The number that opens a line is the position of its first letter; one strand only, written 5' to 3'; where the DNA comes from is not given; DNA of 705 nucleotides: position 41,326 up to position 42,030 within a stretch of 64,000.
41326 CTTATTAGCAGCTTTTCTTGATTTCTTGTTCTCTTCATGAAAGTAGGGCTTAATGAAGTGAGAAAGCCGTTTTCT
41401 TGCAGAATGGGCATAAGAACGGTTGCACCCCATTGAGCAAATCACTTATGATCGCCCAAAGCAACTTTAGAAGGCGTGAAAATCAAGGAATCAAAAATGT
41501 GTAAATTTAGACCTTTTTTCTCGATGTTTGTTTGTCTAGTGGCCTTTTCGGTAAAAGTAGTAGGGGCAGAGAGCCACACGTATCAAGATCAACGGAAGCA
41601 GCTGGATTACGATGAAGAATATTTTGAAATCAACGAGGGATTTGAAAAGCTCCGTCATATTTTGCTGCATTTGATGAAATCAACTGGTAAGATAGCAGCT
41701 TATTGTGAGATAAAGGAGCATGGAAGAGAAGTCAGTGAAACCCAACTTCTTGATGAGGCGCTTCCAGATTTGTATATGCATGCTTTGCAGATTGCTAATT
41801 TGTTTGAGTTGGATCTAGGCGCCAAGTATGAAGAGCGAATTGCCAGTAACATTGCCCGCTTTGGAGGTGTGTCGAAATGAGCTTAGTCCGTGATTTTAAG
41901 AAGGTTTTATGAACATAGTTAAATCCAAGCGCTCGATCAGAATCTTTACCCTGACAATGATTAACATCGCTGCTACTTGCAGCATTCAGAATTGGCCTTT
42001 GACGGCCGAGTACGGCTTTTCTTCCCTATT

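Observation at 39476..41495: tRNA-Asn-adjacent duplicated module bracketing an orphan 315-aa gene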

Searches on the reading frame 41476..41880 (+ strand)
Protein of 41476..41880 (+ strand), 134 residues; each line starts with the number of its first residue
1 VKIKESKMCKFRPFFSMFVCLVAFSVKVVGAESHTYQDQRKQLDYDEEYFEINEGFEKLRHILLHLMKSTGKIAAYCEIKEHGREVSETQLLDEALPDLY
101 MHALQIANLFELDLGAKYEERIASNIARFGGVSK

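Call 8: search_protein_families(library=pfam, proteins=[window:41476-41880:+], max_evalue=0.01)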
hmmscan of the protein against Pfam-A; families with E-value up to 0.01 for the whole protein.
window:41476-41880:+ (134 aa): 0 families

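Call 18: find_homologous_proteins(query=window:41497-41880:+, max_evalue=0.001)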
Query window:41497-41880:+ (127 aa): 52 proteins with E <= 0.001 among 54 candidates.
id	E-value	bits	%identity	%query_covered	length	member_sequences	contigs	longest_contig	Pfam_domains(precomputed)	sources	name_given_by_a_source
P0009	1.8e-78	278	100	100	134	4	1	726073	-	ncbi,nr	ncbi:MAG: hypothetical protein H7A40_01390 [Chlamydiales bacterium]|nr:hypothetical protein [Chlamyd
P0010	5.5e-41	157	68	82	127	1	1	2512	-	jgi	jgi:hypothetical protein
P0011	4.6e-40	155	61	92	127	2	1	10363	-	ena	-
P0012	6.7e-40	154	63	89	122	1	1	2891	-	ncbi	-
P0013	4.1e-39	151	73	75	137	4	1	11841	-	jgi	jgi:hypothetical protein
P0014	4.5e-39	151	70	79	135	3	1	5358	-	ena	-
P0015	2.4e-38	149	73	73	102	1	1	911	-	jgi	jgi:hypothetical protein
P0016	2.4e-37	146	71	72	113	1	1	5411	-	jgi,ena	-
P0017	3.1e-37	145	59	92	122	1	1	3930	-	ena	-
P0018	4.3e-37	145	75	69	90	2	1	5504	-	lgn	-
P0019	5.8e-36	141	73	72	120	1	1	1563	-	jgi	-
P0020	6.9e-34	135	58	87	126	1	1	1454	-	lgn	-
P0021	1.4e-33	134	59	90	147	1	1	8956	-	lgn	-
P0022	1.7e-33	133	58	91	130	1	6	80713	-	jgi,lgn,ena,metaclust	jgi:NTP pyrophosphatase (non-canonical NTP hydrolase)|metaclust:\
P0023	5.0e-33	132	55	90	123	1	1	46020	-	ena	-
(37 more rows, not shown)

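Call 24: find_encoding_contigs(protein=P0013, flank=6000, max_places=3)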
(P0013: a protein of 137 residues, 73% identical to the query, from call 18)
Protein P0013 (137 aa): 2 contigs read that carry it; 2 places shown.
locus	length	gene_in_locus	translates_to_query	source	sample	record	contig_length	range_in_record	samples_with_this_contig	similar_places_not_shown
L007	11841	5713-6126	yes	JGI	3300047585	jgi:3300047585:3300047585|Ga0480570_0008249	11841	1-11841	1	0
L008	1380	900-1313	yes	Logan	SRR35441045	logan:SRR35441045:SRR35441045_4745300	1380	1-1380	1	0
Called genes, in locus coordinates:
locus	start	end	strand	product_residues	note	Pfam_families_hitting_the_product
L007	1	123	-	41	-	?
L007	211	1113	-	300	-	-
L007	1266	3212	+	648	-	-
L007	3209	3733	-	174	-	PF01327:Pep_deformylase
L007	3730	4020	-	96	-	PF03840:SecG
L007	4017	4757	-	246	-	PF00121:TIM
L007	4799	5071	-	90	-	PF18993:Rv0078B (weak)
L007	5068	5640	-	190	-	-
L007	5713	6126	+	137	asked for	-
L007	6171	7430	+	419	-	PF13742:tRNA_anti_2, PF01336:tRNA_anti-codon, PF02601:Exonuc_VII_L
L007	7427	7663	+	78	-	PF02609:Exonuc_VII_S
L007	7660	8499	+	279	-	PF01513:NAD_kinase, PF20143:NAD_kinase_C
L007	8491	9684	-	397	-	PF02338:OTU (faint)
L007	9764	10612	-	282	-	PF13177:DNA_pol3_delta2, PF00004:AAA (weak)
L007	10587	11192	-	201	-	PF02223:Thymidylate_kin, PF13521:AAA_28 (weak)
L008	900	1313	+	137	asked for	-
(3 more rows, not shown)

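Call 25: find_encoding_contigs(protein=P0011, flank=6000, max_places=3)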
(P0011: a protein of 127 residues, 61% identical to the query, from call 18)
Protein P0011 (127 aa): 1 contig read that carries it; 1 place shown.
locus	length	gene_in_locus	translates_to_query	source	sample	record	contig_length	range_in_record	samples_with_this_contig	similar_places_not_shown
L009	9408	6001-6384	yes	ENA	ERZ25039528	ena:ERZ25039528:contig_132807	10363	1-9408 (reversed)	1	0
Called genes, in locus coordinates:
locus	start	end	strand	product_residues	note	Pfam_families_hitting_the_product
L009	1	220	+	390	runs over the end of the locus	?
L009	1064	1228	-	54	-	-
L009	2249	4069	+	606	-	-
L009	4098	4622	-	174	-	PF01327:Pep_deformylase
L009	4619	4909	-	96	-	PF03840:SecG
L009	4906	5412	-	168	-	PF00121:TIM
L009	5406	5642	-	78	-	PF00121:TIM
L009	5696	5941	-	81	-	-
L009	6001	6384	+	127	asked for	-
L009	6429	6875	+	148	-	PF13742:tRNA_anti_2, PF01336:tRNA_anti-codon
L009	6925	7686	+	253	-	PF02601:Exonuc_VII_L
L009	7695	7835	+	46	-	PF02609:Exonuc_VII_S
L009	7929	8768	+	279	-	PF01513:NAD_kinase, PF20143:NAD_kinase_C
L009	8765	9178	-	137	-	-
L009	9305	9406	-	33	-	?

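Call 26: find_encoding_contigs(protein=P0014, flank=6000, max_places=3)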
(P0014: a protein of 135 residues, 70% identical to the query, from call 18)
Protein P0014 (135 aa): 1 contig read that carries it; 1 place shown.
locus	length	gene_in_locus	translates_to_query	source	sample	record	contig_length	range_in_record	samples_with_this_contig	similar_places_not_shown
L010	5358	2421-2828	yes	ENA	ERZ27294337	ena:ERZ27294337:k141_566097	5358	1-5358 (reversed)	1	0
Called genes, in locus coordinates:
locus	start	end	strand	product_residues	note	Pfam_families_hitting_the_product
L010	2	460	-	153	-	?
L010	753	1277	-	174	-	PF01327:Pep_deformylase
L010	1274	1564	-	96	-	PF03840:SecG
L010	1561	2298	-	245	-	PF00121:TIM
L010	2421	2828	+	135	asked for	-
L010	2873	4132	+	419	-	PF13742:tRNA_anti_2, PF01336:tRNA_anti-codon, PF02601:Exonuc_VII_L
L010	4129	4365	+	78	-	PF02609:Exonuc_VII_S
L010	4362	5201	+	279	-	PF01513:NAD_kinase, PF20143:NAD_kinase_C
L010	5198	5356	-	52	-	?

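Call 53: search_protein_families(library=ncbifam, proteins=[window:41476-41880:+], max_evalue=0.01)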
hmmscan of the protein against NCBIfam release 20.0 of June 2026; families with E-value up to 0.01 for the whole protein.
window:41476-41880:+ (134 aa): 0 families

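Call 57: search_solved_structures(query=window:41497-41877:+, max_evalue=1)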
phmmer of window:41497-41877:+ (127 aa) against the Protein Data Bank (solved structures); distinct sequences matched with E-value up to 1: 0.

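Call 61: find_encoding_contigs(protein=P0112, flank=10000, max_places=4)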
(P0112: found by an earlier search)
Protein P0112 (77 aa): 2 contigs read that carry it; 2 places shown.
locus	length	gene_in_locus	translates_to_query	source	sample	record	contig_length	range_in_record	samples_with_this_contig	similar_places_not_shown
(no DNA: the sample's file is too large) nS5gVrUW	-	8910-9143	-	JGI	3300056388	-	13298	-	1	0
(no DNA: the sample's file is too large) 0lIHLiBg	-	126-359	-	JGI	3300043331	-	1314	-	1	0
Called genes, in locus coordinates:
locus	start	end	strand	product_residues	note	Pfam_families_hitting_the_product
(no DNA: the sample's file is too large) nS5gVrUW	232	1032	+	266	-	PF13529:Peptidase_C39_2 (weak)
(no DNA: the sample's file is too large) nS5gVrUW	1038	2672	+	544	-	PF13570:Beta-prop_ACSF4 (weak), PF13360:PQQ_2, PF13570:Beta-prop_ACSF4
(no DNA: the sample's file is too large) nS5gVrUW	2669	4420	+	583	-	PF00664:ABC_membrane, PF00005:ABC_tran, PF06414:Zeta_toxin (faint)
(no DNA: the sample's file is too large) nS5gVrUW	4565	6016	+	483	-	PF00199:Catalase, PF06628:Catalase-rel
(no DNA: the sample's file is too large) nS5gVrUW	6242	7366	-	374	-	-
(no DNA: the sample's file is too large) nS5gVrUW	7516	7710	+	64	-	-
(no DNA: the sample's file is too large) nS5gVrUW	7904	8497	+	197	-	PF13338:AbiEi_4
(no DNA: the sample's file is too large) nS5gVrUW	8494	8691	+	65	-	-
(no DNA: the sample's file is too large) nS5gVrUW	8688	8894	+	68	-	-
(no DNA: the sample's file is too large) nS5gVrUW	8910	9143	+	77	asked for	-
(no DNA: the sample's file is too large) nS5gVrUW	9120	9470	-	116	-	-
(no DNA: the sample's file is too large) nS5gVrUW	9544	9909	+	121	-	-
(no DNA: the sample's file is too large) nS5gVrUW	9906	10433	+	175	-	-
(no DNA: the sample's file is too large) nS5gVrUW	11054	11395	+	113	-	-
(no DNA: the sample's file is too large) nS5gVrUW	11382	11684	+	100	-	PF21716:dnstrm_HI1420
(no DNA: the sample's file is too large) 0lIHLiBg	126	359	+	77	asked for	-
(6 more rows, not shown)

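Call 62: find_encoding_contigs(protein=P0114, flank=10000, max_places=4)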
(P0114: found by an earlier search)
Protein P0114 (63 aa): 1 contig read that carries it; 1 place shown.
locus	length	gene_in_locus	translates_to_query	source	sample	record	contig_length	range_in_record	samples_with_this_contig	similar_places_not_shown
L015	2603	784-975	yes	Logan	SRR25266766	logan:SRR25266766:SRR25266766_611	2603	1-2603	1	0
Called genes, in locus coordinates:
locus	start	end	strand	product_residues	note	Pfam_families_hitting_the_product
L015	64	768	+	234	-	PF08843:AbiEii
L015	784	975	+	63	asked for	-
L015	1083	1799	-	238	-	-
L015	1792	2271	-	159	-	-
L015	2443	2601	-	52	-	?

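Call 63: find_encoding_contigs(protein=P0110, flank=10000, max_places=4)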
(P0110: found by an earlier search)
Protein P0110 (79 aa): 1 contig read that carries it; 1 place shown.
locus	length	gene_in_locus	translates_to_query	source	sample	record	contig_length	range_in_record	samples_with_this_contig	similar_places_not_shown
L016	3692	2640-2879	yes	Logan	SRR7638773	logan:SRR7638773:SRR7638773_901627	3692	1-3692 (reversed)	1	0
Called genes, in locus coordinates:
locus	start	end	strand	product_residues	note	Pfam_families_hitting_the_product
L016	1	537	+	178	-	?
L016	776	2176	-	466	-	PF00324:AA_permease, PF13520:AA_permease_2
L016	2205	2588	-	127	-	-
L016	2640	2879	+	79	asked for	-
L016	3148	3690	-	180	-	?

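Call 67: find_encoding_contigs(protein=P0108, flank=10000, max_places=5)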
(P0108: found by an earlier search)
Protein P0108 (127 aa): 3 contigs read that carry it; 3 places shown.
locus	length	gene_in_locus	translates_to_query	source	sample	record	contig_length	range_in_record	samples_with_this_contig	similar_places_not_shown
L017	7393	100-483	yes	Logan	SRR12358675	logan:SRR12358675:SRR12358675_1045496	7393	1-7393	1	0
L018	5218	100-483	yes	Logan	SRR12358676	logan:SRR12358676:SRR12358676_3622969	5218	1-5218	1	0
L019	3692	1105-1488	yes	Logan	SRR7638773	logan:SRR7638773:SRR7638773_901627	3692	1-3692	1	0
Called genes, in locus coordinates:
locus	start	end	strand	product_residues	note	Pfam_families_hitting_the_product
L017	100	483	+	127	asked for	-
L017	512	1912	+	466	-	PF00324:AA_permease, PF13520:AA_permease_2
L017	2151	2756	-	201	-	PF00484:Pro_CA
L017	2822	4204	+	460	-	PF00282:Pyridoxal_deC, PF00266:Aminotran_5 (weak)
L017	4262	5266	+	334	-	PF00102:Y_phosphatase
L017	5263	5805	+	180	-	PF26330:DUF8085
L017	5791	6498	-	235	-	PF05170:AsmA (weak), PF05359:DUF748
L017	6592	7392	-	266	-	?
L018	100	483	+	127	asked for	-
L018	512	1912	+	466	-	PF00324:AA_permease, PF13520:AA_permease_2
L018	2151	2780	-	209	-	PF00484:Pro_CA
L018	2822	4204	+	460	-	PF00282:Pyridoxal_deC, PF00266:Aminotran_5 (weak)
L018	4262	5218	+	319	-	?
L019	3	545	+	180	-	?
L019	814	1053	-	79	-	-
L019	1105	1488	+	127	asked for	-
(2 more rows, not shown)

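Call 70: search_protein_families(library=padloc, proteins=[P0111, P0114, window:41476-41880:+, L015:64-768:+, L015:1083-1799:-, L015:1792-2271:-, L016:3148-3675:-], max_evalue=0.01)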
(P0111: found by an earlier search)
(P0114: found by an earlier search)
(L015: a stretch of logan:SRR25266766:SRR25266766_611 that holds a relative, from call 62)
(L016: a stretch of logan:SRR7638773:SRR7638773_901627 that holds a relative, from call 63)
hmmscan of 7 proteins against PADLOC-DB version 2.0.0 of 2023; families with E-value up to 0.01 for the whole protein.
P0111 (63 aa): 0 families

P0114 (63 aa): 0 families

window:41476-41880:+ (134 aa): 0 families

L015:64-768:+ (234 aa): 13 families
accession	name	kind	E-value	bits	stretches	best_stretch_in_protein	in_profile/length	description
PDLC02288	AbiEii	-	6.4e-51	171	1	1-216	54-259/294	AbiEii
PDLC02312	AbiEii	-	2.3e-28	97.2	1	2-205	54-256/299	AbiEii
PDLC02291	AbiEii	-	4.6e-25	86.6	1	1-182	57-223/310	AbiEii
PDLC02319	AbiEii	-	3.3e-20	70.8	1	2-216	20-225/241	AbiEii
PDLC02304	AbiEii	-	3.6e-12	44.8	1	2-209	45-239/260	AbiEii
PDLC02310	AbiEii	-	4.6e-12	43.9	1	2-175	44-209/265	AbiEii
PDLC02320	AbiEii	-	2.2e-11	42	1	96-205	4-118/147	AbiEii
PDLC02326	AbiEii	-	4.2e-08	31.3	1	1-89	48-132/133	AbiEii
PDLC02329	AbiEii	-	1.2e-05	22.8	1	1-182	56-235/294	AbiEii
PDLC02314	AbiEii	-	2.1e-05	21.9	1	1-155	54-202/290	AbiEii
PDLC02308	AbiEii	-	2.7e-05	22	1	1-180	30-211/279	AbiEii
PDLC02306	AbiEii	-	0.00025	18.8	0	1-39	42-82/280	AbiEii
PDLC02323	AbiEii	-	0.00059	17.5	1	2-205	42-227/248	AbiEii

L015:1083-1799:- (238 aa): 0 families

L015:1792-2271:- (159 aa): 0 families

L016:3148-3675:- (175 aa): 0 families

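Call 71: search_protein_families(library=pfam, proteins=[L015:64-768:+, L015:1083-1799:-, L015:1792-2271:-, L016:3148-3675:-, P0113, P0112], max_evalue=0.01)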
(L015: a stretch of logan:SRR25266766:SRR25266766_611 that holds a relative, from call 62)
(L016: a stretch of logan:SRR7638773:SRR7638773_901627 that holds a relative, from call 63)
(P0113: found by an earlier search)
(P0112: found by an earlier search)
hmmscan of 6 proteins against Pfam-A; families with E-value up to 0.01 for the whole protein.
L015:64-768:+ (234 aa): 1 family
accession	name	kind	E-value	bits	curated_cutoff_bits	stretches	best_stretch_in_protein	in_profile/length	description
PF08843.17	AbiEii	-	2.1e-27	97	22.5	1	2-212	17-228/238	Nucleotidyl transferase AbiEii toxin, Type IV TA system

L015:1083-1799:- (238 aa): 0 families

L015:1792-2271:- (159 aa): 0 families

L016:3148-3675:- (175 aa): 3 families
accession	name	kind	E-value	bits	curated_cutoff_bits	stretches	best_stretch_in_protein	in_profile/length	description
PF00583.31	Acetyltransf_1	-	7.2e-07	29.9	20.7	1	72-151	37-115/116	Acetyltransferase (GNAT) family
PF13508.13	Acetyltransf_7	-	1.9e-06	28.6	27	1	76-151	9-81/84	Acetyltransferase (GNAT) domain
PF13673.13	Acetyltransf_10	-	8.8e-06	26.2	23.6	1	78-151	39-106/128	Acetyltransferase (GNAT) domain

P0113 (63 aa): 0 families

P0112 (77 aa): 0 families
